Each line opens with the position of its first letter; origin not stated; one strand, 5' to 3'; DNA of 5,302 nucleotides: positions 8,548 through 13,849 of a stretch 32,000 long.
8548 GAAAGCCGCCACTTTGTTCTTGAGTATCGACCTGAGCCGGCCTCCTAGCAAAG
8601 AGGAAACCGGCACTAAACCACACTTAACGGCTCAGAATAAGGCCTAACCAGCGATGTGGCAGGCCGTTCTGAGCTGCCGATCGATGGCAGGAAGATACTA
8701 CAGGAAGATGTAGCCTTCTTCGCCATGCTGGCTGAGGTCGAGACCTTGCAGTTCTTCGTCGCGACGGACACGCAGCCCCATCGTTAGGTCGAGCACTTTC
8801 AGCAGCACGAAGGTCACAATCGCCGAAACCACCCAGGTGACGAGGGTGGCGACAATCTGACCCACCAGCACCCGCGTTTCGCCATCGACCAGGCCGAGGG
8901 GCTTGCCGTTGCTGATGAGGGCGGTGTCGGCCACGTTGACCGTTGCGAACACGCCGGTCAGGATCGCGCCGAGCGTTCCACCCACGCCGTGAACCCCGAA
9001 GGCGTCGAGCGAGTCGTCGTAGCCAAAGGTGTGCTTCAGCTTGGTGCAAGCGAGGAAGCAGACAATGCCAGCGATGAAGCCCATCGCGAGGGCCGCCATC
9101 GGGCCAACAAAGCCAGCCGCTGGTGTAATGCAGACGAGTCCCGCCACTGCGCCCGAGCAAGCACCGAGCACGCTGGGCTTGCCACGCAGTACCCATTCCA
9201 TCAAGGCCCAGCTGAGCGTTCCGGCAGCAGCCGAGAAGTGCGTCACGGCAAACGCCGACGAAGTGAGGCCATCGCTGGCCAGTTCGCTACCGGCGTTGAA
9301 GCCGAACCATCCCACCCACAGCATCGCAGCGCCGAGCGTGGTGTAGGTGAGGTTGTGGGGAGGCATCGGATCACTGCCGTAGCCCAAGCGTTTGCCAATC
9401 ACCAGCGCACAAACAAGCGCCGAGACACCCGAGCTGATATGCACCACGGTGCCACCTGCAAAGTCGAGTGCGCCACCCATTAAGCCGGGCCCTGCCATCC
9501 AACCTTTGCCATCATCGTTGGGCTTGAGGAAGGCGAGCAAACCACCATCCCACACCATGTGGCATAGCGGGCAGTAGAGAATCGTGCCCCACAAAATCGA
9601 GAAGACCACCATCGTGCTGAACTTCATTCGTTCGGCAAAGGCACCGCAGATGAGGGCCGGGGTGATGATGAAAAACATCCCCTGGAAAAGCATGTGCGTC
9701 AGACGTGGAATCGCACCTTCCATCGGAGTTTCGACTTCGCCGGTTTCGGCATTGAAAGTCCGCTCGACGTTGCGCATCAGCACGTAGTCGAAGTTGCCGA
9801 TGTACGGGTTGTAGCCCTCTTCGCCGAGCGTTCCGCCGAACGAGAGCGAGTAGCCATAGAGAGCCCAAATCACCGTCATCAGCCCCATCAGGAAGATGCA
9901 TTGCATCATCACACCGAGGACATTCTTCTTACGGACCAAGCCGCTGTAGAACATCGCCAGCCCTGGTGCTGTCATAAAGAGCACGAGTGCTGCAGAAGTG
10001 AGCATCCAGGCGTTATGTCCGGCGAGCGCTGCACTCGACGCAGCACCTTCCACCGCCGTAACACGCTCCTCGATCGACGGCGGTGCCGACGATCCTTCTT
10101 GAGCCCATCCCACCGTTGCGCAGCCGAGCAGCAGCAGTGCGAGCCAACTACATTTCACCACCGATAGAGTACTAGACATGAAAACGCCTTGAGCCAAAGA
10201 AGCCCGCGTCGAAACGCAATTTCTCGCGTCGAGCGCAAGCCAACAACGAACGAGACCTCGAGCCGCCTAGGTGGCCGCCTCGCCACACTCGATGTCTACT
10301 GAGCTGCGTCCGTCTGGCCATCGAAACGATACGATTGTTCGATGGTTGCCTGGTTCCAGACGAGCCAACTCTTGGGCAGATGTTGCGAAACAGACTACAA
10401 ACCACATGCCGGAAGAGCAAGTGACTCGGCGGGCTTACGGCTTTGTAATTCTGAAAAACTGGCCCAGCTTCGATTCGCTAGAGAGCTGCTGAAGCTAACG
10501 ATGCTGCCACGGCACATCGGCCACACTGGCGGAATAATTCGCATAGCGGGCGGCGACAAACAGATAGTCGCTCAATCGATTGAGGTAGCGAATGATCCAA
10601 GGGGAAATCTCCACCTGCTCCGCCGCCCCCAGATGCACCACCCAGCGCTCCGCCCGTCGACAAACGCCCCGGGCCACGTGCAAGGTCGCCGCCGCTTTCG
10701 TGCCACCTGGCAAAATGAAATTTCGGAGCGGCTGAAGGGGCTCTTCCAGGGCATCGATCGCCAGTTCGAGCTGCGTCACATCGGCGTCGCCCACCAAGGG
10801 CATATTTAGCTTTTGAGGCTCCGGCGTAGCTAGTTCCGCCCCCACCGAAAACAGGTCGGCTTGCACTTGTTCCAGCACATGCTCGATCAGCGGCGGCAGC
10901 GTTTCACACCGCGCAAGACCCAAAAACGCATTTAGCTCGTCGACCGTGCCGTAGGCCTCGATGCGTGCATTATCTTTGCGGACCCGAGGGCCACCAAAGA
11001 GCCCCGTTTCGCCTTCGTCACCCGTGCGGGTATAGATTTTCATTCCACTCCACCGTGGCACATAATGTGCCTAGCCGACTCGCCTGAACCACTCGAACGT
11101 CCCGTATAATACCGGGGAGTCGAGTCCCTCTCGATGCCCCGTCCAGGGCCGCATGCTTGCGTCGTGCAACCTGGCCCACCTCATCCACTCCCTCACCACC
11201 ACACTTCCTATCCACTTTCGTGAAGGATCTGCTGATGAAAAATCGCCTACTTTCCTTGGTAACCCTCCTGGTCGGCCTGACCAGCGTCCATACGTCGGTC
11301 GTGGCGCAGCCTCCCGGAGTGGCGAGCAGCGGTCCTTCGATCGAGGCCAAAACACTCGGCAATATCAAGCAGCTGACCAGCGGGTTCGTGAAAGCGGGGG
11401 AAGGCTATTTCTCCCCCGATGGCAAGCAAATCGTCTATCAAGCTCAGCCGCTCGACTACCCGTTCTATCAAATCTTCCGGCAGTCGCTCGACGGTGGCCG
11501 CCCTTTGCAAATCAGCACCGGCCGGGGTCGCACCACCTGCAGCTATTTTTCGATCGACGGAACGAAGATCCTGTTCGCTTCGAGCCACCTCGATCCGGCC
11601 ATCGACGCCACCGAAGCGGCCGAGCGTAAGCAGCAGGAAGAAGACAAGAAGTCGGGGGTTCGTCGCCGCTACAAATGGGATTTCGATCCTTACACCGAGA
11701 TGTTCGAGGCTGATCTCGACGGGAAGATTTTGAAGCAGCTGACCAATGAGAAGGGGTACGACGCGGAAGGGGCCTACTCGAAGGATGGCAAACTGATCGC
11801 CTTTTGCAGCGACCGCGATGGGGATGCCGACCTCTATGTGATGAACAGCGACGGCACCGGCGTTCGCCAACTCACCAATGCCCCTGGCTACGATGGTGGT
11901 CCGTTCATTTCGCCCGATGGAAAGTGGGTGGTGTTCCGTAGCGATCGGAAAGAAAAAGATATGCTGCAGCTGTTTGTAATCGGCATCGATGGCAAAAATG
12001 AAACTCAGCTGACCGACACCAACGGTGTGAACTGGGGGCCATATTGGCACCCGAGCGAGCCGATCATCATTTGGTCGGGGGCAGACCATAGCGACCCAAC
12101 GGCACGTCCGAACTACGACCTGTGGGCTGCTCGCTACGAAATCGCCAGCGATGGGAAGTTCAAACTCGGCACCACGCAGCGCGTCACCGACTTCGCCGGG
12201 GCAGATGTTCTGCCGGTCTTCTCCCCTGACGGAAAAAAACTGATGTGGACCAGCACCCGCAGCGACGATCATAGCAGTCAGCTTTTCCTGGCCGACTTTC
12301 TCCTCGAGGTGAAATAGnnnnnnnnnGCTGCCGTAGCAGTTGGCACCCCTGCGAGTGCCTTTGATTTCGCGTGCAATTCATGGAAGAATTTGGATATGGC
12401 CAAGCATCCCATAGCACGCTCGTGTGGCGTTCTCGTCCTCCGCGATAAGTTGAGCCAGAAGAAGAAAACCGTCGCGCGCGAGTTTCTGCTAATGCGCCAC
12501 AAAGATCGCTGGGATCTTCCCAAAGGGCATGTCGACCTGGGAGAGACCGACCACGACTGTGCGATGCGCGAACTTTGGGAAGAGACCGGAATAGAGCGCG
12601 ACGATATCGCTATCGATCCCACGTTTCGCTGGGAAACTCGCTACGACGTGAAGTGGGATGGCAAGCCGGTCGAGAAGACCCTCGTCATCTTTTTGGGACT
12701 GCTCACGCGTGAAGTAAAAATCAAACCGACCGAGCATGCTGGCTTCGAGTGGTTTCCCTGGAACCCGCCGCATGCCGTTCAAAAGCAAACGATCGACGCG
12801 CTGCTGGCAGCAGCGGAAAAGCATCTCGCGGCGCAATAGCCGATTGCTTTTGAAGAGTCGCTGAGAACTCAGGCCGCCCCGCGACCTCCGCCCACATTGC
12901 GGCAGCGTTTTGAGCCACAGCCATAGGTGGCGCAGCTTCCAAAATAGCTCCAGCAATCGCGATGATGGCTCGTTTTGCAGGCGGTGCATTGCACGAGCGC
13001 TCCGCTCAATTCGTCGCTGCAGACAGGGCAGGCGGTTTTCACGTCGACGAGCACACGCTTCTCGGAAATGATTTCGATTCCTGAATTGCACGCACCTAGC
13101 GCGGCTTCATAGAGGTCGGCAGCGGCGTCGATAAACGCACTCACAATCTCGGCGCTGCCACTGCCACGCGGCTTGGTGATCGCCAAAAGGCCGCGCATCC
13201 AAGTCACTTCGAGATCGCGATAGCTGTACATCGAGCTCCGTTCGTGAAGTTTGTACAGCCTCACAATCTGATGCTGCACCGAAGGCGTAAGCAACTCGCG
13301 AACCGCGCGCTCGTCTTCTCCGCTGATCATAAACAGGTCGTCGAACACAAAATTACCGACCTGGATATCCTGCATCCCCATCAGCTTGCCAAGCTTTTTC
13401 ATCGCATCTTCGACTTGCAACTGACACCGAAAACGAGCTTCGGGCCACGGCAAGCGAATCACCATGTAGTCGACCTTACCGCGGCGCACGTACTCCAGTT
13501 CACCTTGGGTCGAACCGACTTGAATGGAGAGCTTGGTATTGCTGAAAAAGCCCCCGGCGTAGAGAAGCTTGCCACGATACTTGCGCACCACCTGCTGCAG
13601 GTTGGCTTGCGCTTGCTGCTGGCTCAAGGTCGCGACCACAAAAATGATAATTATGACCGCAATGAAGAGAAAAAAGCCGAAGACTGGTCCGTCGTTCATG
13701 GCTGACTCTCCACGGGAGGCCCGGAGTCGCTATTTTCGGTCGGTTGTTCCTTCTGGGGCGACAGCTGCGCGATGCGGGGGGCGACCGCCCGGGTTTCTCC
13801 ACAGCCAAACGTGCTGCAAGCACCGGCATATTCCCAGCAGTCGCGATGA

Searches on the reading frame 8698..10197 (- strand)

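Call 71: search_protein_families(library=pfam, proteins=[window:8698-10197:-], max_evalue=0.00001)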
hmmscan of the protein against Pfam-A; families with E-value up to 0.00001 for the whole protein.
window:8698-10197:- (499 aa): 1 family
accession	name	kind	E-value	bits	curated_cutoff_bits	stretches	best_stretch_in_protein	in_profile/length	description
PF00909.26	Ammonium_transp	-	8.2e-121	403.9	23.2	1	63-496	1-399/399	Ammonium Transporter Family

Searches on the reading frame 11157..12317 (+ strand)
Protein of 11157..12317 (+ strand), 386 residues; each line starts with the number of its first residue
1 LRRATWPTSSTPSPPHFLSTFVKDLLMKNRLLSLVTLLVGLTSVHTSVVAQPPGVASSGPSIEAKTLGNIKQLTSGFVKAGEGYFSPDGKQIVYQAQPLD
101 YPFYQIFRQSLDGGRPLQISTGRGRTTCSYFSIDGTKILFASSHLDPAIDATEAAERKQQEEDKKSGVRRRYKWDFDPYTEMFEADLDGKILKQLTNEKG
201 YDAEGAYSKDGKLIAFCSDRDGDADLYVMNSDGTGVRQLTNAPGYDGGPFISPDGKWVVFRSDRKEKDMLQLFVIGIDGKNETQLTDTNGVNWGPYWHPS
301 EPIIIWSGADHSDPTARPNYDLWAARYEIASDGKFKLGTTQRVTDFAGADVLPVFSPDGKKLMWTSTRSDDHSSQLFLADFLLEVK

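Call 71: search_protein_families(library=pfam, proteins=[window:11157-12317:+], max_evalue=0.00001)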
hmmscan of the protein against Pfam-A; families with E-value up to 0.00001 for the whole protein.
window:11157-12317:+ (386 aa): 1 family
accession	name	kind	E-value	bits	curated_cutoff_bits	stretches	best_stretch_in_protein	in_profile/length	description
PF07676.18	PD40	-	1.6e-43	146.2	20.9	3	192-228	1-38/38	WD40-like Beta Propeller Repeat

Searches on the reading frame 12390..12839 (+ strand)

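Call 6: search_protein_families(library=pfam, proteins=[window:12390-12839:+], max_evalue=0.1)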
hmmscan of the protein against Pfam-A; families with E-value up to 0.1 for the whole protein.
window:12390-12839:+ (149 aa): 1 family
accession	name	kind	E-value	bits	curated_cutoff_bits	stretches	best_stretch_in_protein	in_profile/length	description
PF00293.34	NUDIX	-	3.9e-19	69.4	21.1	1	27-125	16-116/134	NUDIX domain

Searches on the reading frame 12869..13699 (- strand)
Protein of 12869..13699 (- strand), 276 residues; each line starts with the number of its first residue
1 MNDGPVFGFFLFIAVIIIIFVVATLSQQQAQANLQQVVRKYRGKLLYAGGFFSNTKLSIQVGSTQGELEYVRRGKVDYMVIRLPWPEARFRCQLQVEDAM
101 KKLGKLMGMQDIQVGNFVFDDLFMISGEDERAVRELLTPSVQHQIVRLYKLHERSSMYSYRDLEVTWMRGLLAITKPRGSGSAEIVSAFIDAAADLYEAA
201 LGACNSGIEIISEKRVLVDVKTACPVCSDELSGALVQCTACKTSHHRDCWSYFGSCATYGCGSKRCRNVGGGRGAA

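Call 6: search_protein_families(library=pfam, proteins=[window:12869-13699:-], max_evalue=0.1)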
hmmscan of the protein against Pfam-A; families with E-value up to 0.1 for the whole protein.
window:12869-13699:- (276 aa): 6 families
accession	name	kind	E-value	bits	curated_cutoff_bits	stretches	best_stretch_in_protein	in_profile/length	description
PF14446.12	Prok-RING_1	-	1.7e-12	47.5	29.1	1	220-267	3-53/54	Prokaryotic RING finger family 1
PF11335.13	DUF3137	-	5.6e-06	26.7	26.1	1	100-162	30-92/139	Protein of unknown function (DUF3137)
PF00628.35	PHD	-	0.00085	19.7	24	1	224-251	1-29/47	PHD-finger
PF13923.12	zf-C3HC4_2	-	0.0022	18.2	27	1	224-251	2-28/40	Zinc finger, C3HC4 type (RING finger)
PF00130.28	C1_1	-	0.027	14.7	26.5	1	221-251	11-44/53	Phorbol esters/diacylglycerol binding domain (C1 domain)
PF22747.2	Zn_ribbon_DUF2089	-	0.074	13.6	27.6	0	224-243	1-20/32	DUF2089 zinc ribbon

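Call 8: search_protein_families(library=padloc, proteins=[window:12869-13699:-], max_evalue=0.01)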
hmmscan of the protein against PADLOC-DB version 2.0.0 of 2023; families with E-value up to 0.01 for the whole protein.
window:12869-13699:- (276 aa): 0 families

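Call 9: search_protein_families(library=ncbifam, proteins=[window:12869-13699:-], max_evalue=0.01)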
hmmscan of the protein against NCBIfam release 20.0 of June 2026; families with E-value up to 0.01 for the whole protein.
window:12869-13699:- (276 aa): 0 families
